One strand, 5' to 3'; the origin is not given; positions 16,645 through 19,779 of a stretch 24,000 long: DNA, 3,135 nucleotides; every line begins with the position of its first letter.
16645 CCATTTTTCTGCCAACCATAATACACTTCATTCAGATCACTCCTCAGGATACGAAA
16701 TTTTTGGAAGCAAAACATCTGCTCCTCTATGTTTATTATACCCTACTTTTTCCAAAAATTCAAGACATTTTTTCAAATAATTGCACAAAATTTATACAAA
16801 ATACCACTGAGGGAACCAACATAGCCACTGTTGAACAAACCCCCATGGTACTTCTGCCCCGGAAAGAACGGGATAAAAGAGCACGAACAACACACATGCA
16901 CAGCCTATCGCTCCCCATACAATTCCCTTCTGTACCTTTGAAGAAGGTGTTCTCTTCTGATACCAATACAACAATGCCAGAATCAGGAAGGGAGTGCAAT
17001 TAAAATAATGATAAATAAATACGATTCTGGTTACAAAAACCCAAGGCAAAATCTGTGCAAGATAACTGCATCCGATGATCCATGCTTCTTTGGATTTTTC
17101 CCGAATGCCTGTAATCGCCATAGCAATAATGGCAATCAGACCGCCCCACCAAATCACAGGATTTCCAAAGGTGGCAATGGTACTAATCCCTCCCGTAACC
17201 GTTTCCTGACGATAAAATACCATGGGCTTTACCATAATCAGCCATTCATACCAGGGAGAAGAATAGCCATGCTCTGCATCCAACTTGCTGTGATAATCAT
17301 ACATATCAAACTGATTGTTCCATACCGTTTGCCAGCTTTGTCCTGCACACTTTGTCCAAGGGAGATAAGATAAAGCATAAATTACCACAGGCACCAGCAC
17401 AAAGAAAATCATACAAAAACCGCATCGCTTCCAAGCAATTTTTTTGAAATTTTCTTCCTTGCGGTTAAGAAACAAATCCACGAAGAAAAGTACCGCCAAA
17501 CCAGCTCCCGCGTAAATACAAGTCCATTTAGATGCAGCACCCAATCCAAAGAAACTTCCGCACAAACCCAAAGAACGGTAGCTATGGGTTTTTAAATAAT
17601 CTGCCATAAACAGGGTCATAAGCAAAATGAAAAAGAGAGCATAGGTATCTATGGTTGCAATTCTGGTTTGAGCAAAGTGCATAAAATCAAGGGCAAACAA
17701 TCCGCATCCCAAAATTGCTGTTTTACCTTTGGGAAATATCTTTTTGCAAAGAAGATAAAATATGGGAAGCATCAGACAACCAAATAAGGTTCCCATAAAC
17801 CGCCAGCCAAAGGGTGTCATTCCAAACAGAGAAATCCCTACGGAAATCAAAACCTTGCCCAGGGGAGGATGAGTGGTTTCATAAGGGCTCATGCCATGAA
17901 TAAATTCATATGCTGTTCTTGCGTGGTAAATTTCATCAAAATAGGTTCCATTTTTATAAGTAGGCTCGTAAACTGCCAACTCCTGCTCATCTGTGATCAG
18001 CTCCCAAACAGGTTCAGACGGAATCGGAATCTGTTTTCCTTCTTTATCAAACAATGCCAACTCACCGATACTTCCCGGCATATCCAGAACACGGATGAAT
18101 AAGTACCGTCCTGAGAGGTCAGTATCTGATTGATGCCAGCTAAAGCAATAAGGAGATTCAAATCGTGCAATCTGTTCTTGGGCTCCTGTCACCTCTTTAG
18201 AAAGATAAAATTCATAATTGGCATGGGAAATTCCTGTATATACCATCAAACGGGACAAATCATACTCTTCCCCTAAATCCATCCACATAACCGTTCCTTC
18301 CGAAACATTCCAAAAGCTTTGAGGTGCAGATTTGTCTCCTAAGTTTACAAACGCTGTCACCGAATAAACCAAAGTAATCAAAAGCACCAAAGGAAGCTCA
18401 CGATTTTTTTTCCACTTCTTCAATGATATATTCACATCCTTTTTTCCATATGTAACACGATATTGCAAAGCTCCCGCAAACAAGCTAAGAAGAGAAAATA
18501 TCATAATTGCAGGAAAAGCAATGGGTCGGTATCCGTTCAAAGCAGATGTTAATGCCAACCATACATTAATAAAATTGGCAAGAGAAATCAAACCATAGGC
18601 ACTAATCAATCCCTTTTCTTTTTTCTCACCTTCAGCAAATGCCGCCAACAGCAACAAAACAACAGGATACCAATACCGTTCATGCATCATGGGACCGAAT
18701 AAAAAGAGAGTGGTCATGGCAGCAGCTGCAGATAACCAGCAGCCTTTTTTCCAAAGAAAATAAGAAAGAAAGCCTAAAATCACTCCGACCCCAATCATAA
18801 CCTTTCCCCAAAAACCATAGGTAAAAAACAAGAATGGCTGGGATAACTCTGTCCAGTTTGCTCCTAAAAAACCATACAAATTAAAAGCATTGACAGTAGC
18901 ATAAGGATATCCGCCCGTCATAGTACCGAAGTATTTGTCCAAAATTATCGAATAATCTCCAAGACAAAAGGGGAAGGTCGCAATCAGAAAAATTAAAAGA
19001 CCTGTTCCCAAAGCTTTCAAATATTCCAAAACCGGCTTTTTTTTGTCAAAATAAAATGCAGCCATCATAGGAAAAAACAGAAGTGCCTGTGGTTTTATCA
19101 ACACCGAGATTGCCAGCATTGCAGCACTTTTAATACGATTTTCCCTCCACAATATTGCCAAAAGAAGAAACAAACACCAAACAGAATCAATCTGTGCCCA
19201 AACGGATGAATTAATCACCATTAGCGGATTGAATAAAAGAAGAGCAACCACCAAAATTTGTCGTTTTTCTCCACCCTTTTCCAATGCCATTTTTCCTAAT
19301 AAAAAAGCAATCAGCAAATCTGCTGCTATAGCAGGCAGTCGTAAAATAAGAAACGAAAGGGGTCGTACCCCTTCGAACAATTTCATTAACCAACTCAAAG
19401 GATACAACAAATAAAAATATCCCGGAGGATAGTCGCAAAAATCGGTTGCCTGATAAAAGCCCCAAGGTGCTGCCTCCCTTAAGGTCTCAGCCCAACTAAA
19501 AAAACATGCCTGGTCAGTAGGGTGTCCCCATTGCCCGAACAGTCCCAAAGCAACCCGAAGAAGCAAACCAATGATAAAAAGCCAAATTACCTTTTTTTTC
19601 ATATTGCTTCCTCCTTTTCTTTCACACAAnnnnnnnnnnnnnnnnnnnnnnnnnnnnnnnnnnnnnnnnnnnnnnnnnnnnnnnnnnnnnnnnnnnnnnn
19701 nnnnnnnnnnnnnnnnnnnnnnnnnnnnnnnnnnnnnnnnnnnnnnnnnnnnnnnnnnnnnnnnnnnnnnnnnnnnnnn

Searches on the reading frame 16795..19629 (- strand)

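Call 9: search_protein_families(library=pfam, proteins=[window:16795-19629:-], max_evalue=1)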
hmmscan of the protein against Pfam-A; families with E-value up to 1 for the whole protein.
window:16795-19629:- (945 aa): 3 families
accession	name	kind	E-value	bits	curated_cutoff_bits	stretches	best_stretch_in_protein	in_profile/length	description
PF13231.12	PMT_2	-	5.6e-16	59.6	26.1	1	587-751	2-160/160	Dolichyl-phosphate-mannose-protein mannosyltransferase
PF16192.10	PMT_4TMC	-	2.6e-15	56.9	32.4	1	766-942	2-202/202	C-terminal four TMM region of protein-O-mannosyltransferase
PF02366.24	PMT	-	7.6e-11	42.5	22.7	1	557-754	16-236/245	Dolichyl-phosphate-mannose-protein mannosyltransferase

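Call 11: search_protein_families(library=ncbifam, proteins=[window:16795-19629:-], max_evalue=1)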
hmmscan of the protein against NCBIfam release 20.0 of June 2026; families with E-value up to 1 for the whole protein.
window:16795-19629:- (945 aa): 2 families
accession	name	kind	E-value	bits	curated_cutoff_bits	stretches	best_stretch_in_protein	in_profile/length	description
NF058602.1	PrMnsylTfPmt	equivalog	5.1e-16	58.5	800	2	586-673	98-185/530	protein O-mannosyltransferase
NF058649.1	GTSAG_HSLs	subfamily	0.32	10.3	380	1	445-490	262-307/312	GTSAG motif subfamily hormone-sensitive lipase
